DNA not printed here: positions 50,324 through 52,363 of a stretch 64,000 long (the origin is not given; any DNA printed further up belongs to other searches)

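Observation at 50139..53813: KaiA-less kaiC-kaiB pair with extended KaiC tail, apparently co-transcribed with a multihaem cytochrome c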

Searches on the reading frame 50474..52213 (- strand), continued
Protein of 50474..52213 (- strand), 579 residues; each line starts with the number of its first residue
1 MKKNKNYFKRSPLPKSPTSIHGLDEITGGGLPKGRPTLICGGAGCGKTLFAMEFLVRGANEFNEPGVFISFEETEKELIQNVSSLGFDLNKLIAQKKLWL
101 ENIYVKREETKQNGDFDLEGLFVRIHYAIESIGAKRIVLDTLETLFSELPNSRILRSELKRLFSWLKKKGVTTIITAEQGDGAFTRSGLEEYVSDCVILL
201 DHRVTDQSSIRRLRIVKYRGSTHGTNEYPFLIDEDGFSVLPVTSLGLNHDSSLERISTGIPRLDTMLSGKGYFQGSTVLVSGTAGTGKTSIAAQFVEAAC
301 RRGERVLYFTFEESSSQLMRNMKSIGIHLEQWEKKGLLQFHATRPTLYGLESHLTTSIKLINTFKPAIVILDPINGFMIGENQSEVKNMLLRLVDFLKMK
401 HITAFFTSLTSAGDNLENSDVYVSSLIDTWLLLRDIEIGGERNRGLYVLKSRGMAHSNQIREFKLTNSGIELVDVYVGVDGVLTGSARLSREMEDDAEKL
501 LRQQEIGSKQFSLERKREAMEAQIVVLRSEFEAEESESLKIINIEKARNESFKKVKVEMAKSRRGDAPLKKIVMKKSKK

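Call 46: find_homologous_proteins(query=window:50474-52213:-, max_evalue=1e-50)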
Query window:50474-52213:- (579 aa): 8000 proteins with E <= 1e-50 among 8000 candidates; the best 120 are listed.
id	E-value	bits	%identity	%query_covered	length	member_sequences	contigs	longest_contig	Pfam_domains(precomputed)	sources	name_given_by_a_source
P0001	0.0e+0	1275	100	100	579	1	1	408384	PF13173.13,PF06745.20,PF03796.22,PF13245.13,PF23442.2,PF00004.36,PF13401.13,PF00154.28,PF01637.25,PF13191.13,PF01695.24,PF13479.13,PF24883.3,PF12775.14,PF05729.19,PF13481.13,PF20720.4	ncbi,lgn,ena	-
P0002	0.0e+0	1216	96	98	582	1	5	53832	PF13173.13,PF06745.20,PF03796.22,PF13245.13,PF23442.2,PF00004.36,PF13401.13,PF00154.28,PF01637.25,PF13191.13,PF13479.13,PF24883.3,PF12775.14,PF05729.19,PF09848.16,PF13481.13,PF20720.4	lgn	-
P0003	0.0e+0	1208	94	98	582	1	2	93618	PF13173.13,PF06745.20,PF03796.22,PF13245.13,PF23442.2,PF00004.36,PF13401.13,PF00154.28,PF01637.25,PF13191.13,PF13479.13,PF24883.3,PF12775.14,PF05729.19,PF13481.13,PF20720.4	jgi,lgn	jgi:circadian clock protein KaiC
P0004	0.0e+0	1206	95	98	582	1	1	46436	PF06745.20,PF03796.22,PF13245.13,PF23442.2,PF00004.36,PF13401.13,PF00154.28,PF01637.25,PF13191.13,PF13479.13,PF24883.3,PF12775.14,PF05729.19,PF13481.13,PF20720.4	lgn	-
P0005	0.0e+0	1206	95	98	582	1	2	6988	PF13173.13,PF06745.20,PF03796.22,PF13245.13,PF23442.2,PF00004.36,PF13401.13,PF00154.28,PF01637.25,PF13191.13,PF13479.13,PF24883.3,PF12775.14,PF05729.19,PF13481.13,PF20720.4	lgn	-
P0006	0.0e+0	1199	94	98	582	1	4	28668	PF13173.13,PF06745.20,PF03796.22,PF13245.13,PF23442.2,PF00004.36,PF13401.13,PF00154.28,PF01637.25,PF13191.13,PF13479.13,PF24883.3,PF12775.14,PF05729.19,PF13481.13,PF20720.4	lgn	-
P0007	0.0e+0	1187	93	100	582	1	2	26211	PF06745.20,PF03796.22,PF13245.13,PF23442.2,PF13401.13,PF00154.28,PF01637.25,PF13191.13,PF13479.13,PF24883.3,PF12775.14,PF05729.19,PF13481.13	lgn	-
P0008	0.0e+0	1186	93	100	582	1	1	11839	PF06745.20,PF03796.22,PF13245.13,PF23442.2,PF13401.13,PF00154.28,PF01637.25,PF13191.13,PF13479.13,PF24883.3,PF12775.14,PF05729.19,PF13481.13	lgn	-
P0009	0.0e+0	1181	93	100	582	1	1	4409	PF06745.20,PF03796.22,PF13245.13,PF23442.2,PF13401.13,PF00154.28,PF01637.25,PF13191.13,PF13479.13,PF24883.3,PF12775.14,PF05729.19,PF13481.13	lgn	-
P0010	0.0e+0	1175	91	100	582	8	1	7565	PF06745.20,PF03796.22,PF13245.13,PF23442.2,PF00004.36,PF13401.13,PF00154.28,PF01637.25,PF13191.13,PF13479.13,PF24883.3,PF12775.14,PF05729.19,PF13481.13,PF20720.4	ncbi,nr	ncbi:MAG: circadian clock protein KaiC [Ignavibacteria bacterium]|nr:circadian clock protein KaiC [I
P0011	0.0e+0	1175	91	100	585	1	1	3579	PF06745.20,PF03796.22,PF13245.13,PF23442.2,PF00004.36,PF13401.13,PF00154.28,PF01637.25,PF13191.13,PF13479.13,PF24883.3,PF12775.14,PF05729.19,PF09848.16,PF13481.13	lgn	-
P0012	0.0e+0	1174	91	100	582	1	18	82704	PF06745.20,PF03796.22,PF13245.13,PF23442.2,PF13401.13,PF00154.28,PF01637.25,PF13191.13,PF13479.13,PF24883.3,PF12775.14,PF05729.19,PF13481.13,PF20720.4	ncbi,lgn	-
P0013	0.0e+0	1173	91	100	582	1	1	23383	PF13173.13,PF06745.20,PF03796.22,PF13245.13,PF23442.2,PF00004.36,PF13401.13,PF00154.28,PF01637.25,PF13191.13,PF13479.13,PF24883.3,PF12775.14,PF05729.19,PF13481.13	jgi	jgi:circadian clock protein KaiC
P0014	0.0e+0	1170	92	98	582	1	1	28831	PF13173.13,PF06745.20,PF03796.22,PF13245.13,PF23442.2,PF00004.36,PF13401.13,PF00154.28,PF01637.25,PF13191.13,PF13479.13,PF24883.3,PF12775.14,PF13481.13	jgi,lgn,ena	-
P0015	0.0e+0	1157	91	98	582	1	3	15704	PF13173.13,PF06745.20,PF03796.22,PF13245.13,PF23442.2,PF13401.13,PF00154.28,PF01637.25,PF13191.13,PF13479.13,PF24883.3,PF12775.14,PF05729.19,PF13481.13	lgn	-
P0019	0.0e+0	1108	86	100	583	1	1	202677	PF06745.20,PF03796.22,PF05729.19,PF23442.2,PF13401.13,PF00154.28,PF13481.13,PF20720.4,PF13191.13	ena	-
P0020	0.0e+0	1088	85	100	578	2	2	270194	PF06745.20,PF03796.22,PF24883.3,PF23442.2,PF13401.13,PF00154.28,PF13481.13,PF13191.13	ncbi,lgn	-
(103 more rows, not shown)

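Call 48: find_encoding_contigs(protein=P0003, flank=6000, max_places=2)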
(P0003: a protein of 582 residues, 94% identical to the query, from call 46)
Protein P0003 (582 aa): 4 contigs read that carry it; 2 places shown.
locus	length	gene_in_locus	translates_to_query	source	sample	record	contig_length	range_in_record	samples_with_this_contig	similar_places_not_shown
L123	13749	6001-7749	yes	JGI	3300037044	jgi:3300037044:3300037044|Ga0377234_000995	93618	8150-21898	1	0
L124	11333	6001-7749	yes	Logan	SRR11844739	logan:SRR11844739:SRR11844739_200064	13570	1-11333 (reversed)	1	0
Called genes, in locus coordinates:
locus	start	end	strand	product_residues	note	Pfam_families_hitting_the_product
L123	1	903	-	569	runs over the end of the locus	PF18962:Por_Secre_tail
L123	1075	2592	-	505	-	PF01946:Thi4 (weak), PF07992:Pyr_redox_2 (faint), PF13738:Pyr_redox_3 (faint), PF00890:FAD_binding_2 (weak), PF01266:DAO, PF13450:NAD_binding_8, PF00355:Rieske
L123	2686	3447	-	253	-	PF07705:CARDB (faint), PF16158:N_BRCA1_IG (weak)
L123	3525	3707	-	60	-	PF28077:THIVI_2564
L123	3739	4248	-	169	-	PF13517:FG-GAP_3 (weak)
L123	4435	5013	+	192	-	PF22113:Mtrc-MtrF_II-IV_dom (faint), PF09699:Paired_CXXCH_1 (faint), PF13435:Cytochrome_C554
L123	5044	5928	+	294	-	-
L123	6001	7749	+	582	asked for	PF00154:RecA_N (faint), PF01637:ATPase_2 (faint), PF06745:ATPase, PF13481:AAA_25 (weak), PF23442:DUF7125 (faint), PF03796:DnaB_C (weak), PF13481:AAA_25 (weak), PF06745:ATPase, +10 more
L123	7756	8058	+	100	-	PF07689:KaiB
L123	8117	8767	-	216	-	PF00072:Response_reg, PF00196:GerE, PF08281:Sigma70_r4_2 (weak)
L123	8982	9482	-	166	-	-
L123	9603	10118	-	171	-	PF13399:LytR_C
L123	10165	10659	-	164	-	-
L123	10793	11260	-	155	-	PF09537:DUF2383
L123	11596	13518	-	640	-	PF18962:Por_Secre_tail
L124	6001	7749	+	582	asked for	PF00154:RecA_N (faint), PF01637:ATPase_2 (faint), PF06745:ATPase, PF13481:AAA_25 (weak), PF23442:DUF7125 (faint), PF03796:DnaB_C (weak), PF13481:AAA_25 (weak), PF06745:ATPase, +10 more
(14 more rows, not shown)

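Call 49: find_encoding_contigs(protein=P0012, flank=6000, max_places=2)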
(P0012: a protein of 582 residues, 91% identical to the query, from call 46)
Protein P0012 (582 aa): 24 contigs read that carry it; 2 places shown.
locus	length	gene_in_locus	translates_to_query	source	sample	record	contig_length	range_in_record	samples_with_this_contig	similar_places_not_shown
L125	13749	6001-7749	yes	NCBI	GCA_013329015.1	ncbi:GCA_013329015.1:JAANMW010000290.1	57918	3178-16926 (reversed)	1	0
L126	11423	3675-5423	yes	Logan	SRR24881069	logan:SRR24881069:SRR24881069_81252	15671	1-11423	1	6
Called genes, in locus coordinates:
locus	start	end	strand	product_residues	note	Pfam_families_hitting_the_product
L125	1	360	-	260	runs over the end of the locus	PF13505:OMP_b-brl (weak), PF13568:OMP_b-brl_2 (weak)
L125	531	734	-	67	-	-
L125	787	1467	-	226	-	-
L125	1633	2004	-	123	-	PF12732:YtxH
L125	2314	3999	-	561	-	PF18962:Por_Secre_tail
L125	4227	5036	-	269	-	PF16158:N_BRCA1_IG (weak)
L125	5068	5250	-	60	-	PF28077:THIVI_2564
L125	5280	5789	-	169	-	PF13517:FG-GAP_3 (weak)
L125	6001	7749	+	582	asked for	PF00154:RecA_N (faint), PF01637:ATPase_2 (faint), PF06745:ATPase, PF13481:AAA_25 (weak), PF23442:DUF7125 (faint), PF03796:DnaB_C (weak), PF13481:AAA_25 (weak), PF06745:ATPase, +8 more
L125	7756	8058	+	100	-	PF07689:KaiB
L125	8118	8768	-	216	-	PF00072:Response_reg, PF00196:GerE, PF08281:Sigma70_r4_2 (faint)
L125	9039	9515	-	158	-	PF02410:RsfS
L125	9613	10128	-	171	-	PF13399:LytR_C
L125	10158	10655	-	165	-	-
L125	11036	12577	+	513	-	PF13181:TPR_8 (faint)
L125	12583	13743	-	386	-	PF13439:Glyco_transf_4, PF13477:Glyco_trans_4_2, PF13579:Glyco_trans_4_4, PF20706:GT4-conflict, PF00534:Glycos_transf_1, PF13692:Glyco_trans_1_4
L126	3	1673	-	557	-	?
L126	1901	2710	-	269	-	PF16158:N_BRCA1_IG (weak)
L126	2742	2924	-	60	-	PF28077:THIVI_2564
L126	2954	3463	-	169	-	PF13517:FG-GAP_3 (weak)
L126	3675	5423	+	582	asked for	PF00154:RecA_N (faint), PF01637:ATPase_2 (faint), PF06745:ATPase, PF13481:AAA_25 (weak), PF23442:DUF7125 (faint), PF03796:DnaB_C (weak), PF13481:AAA_25 (weak), PF06745:ATPase, +8 more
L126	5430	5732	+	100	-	PF07689:KaiB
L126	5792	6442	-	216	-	PF00072:Response_reg, PF00196:GerE, PF08281:Sigma70_r4_2 (faint)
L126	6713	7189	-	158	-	PF02410:RsfS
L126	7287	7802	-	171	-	PF13399:LytR_C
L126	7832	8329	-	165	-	-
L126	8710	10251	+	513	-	PF13181:TPR_8 (faint)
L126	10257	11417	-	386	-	PF13439:Glyco_transf_4, PF13477:Glyco_trans_4_2, PF13579:Glyco_trans_4_4, PF20706:GT4-conflict, PF00534:Glycos_transf_1, PF13692:Glyco_trans_1_4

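Call 52: find_encoding_contigs(protein=P0002, flank=4000, max_places=1)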
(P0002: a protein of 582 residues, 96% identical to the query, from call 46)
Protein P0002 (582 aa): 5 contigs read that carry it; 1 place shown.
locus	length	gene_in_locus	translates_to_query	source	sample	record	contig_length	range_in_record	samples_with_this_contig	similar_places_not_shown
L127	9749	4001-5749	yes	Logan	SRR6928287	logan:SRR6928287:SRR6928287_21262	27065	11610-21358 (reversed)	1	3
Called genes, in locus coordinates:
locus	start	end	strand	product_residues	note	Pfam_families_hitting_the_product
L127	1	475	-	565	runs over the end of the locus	PF18962:Por_Secre_tail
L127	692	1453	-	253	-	PF02018:CBM_4_9 (faint), PF07705:CARDB (faint), PF16158:N_BRCA1_IG (weak)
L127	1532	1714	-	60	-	PF28077:THIVI_2564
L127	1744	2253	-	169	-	PF13517:FG-GAP_3 (weak)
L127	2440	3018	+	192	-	PF13435:Cytochrome_C554, PF22113:Mtrc-MtrF_II-IV_dom (weak), PF09699:Paired_CXXCH_1 (faint)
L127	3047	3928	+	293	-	-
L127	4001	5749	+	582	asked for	PF00154:RecA_N (faint), PF06745:ATPase, PF13481:AAA_25 (weak), PF23442:DUF7125 (faint), PF00004:AAA (faint), PF03796:DnaB_C (weak), PF13481:AAA_25 (weak), PF06745:ATPase, +11 more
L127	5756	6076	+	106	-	PF07689:KaiB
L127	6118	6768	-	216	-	PF00072:Response_reg, PF00196:GerE, PF08281:Sigma70_r4_2 (faint)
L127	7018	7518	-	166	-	PF02410:RsfS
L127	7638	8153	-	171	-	PF13399:LytR_C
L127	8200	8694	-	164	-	-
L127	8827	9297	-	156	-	PF09537:DUF2383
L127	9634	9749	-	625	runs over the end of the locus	PF18962:Por_Secre_tail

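Call 53: find_encoding_contigs(protein=P0007, flank=4000, max_places=1)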
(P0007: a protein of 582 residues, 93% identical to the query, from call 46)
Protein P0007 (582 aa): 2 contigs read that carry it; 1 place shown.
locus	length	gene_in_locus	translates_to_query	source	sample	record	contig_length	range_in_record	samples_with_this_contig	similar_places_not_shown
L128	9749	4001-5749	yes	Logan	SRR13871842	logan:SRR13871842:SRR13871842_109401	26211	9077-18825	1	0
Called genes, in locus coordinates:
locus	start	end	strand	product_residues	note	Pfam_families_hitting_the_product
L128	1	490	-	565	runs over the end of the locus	PF18962:Por_Secre_tail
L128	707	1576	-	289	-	PF16158:N_BRCA1_IG (weak)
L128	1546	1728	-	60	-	PF28077:THIVI_2564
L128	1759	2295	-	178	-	-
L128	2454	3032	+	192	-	PF22113:Mtrc-MtrF_II-IV_dom (faint), PF09699:Paired_CXXCH_1 (faint), PF13435:Cytochrome_C554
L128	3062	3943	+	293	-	-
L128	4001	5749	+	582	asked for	PF00154:RecA_N (faint), PF06745:ATPase, PF13481:AAA_25 (weak), PF23442:DUF7125 (faint), PF01637:ATPase_2 (faint), PF03796:DnaB_C (weak), PF13481:AAA_25, PF06745:ATPase, +7 more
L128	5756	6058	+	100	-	PF07689:KaiB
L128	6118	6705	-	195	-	PF00072:Response_reg, PF00196:GerE, PF08281:Sigma70_r4_2 (faint)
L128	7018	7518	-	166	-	PF02410:RsfS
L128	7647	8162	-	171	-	PF13399:LytR_C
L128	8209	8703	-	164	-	-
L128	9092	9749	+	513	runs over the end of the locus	-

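Call 54: find_encoding_contigs(protein=P0019, flank=4000, max_places=1)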
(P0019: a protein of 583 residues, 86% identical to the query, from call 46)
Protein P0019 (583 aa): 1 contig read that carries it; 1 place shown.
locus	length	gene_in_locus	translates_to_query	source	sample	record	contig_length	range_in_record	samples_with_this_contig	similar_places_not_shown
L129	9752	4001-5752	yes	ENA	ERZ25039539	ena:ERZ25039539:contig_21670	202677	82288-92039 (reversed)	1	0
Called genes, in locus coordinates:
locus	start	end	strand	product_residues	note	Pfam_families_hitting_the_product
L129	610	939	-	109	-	PF16158:N_BRCA1_IG (weak)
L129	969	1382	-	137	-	PF16158:N_BRCA1_IG (weak)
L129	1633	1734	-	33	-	PF28077:THIVI_2564 (weak)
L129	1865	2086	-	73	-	-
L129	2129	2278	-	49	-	-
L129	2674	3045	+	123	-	PF13435:Cytochrome_C554, PF22113:Mtrc-MtrF_II-IV_dom (faint), PF09699:Paired_CXXCH_1 (faint)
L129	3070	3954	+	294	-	-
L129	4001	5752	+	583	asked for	PF00154:RecA_N (faint), PF03796:DnaB_C (faint), PF06745:ATPase, PF13481:AAA_25 (weak), PF23442:DUF7125 (faint), PF05729:NACHT (faint), PF06745:ATPase, PF13481:AAA_25 (weak), +3 more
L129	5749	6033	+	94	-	PF07689:KaiB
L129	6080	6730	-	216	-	PF00072:Response_reg, PF00196:GerE, PF08281:Sigma70_r4_2 (weak)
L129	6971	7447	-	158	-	PF02410:RsfS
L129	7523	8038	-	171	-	PF13399:LytR_C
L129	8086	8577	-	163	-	-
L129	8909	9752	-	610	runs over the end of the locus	PF18962:Por_Secre_tail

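Call 55: find_encoding_contigs(protein=P0020, flank=4000, max_places=1)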
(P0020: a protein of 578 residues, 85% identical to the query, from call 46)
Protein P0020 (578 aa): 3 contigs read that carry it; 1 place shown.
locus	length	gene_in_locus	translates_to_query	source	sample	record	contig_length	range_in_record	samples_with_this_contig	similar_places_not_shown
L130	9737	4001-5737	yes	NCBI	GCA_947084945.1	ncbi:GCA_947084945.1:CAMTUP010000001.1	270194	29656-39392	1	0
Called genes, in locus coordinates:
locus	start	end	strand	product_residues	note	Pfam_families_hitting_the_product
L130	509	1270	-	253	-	PF02018:CBM_4_9 (faint), PF07705:CARDB (faint), PF16158:N_BRCA1_IG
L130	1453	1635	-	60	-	PF28077:THIVI_2564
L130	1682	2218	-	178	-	PF13517:FG-GAP_3 (weak)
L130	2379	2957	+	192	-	PF22113:Mtrc-MtrF_II-IV_dom (faint), PF13435:Cytochrome_C554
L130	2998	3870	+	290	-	-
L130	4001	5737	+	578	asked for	PF00154:RecA_N (faint), PF06745:ATPase, PF23442:DUF7125 (faint), PF13191:AAA_16 (faint), PF13401:AAA_22 (faint), PF13481:AAA_25 (weak), PF03796:DnaB_C (weak), PF06745:ATPase, +1 more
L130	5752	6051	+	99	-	PF07689:KaiB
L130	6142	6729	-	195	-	PF00072:Response_reg, PF00196:GerE, PF08281:Sigma70_r4_2 (weak)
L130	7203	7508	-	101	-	PF18480:DUF5615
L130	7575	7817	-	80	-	PF04255:DUF433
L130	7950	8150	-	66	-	PF10049:DUF2283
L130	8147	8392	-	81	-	PF14076:DUF4258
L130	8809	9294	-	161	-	PF00578:AhpC-TSA, PF00085:Thioredoxin, PF08534:Redoxin, PF13905:Thioredoxin_8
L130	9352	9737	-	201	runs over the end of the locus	PF00578:AhpC-TSA, PF08534:Redoxin, PF20029:DUF6436 (weak), PF13905:Thioredoxin_8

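Call 60: predict_structure(alignment_id=A3)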
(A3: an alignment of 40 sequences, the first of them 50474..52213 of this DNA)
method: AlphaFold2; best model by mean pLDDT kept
length: 579 residues; sequences in the alignment: 40
mean_pLDDT: 53.5   pTM: 0.39
mean pLDDT of the five models: 53.5, 52.4, 51.6, 49.9, 49.0
residues with pLDDT >= 90: 8; 70-90: 146; 50-70: 148; < 50: 277
segments of 3 or more residues with pLDDT < 50: 1-35, 109-114, 179-183, 185-187, 193-278, 280-287, 374-380, 409-512, 563-579
pLDDT, mean of each block of 10 residues (from residue 1): 33 29 34 47 58 72 83 76 68 88 64 59 84 86 68 72 76 66 48 46 32 35 29 25 23 25 34 41 49 67 79 75 70 89 57 76 84 52 62 70 61 30 36 30 31 30 30 31 34 33 42 57 66 64 63 58 44 32
secondary structure, 60 per line:
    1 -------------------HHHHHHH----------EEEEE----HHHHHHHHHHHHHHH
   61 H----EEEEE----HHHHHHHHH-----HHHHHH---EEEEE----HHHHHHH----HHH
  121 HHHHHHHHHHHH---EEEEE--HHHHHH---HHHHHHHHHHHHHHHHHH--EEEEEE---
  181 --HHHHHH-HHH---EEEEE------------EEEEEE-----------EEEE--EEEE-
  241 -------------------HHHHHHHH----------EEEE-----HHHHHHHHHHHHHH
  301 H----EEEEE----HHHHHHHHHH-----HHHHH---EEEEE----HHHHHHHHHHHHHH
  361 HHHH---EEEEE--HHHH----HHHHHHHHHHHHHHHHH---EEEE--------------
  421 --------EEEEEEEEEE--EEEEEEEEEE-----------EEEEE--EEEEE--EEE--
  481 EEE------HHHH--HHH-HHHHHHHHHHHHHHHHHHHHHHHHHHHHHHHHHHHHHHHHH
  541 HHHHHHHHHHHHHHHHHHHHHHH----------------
elements in order: H20-26 E37-41 H46-61 E66-70 H75-83 H89-94 E98-102 H107-113 H118-132 E136-140 H143-148 H152-169 E172-177 H183-188 E196-200 E213-218 E230-233 E236-239 H260-267 E278-281 H287-301 E306-310 H315-324 H330-334 E338-342 H347-364 E368-372 H375-378 H383-399 E403-406 E429-438 E441-450 E462-466 E469-473 E476-478 E481-483 H490-493 H500-563
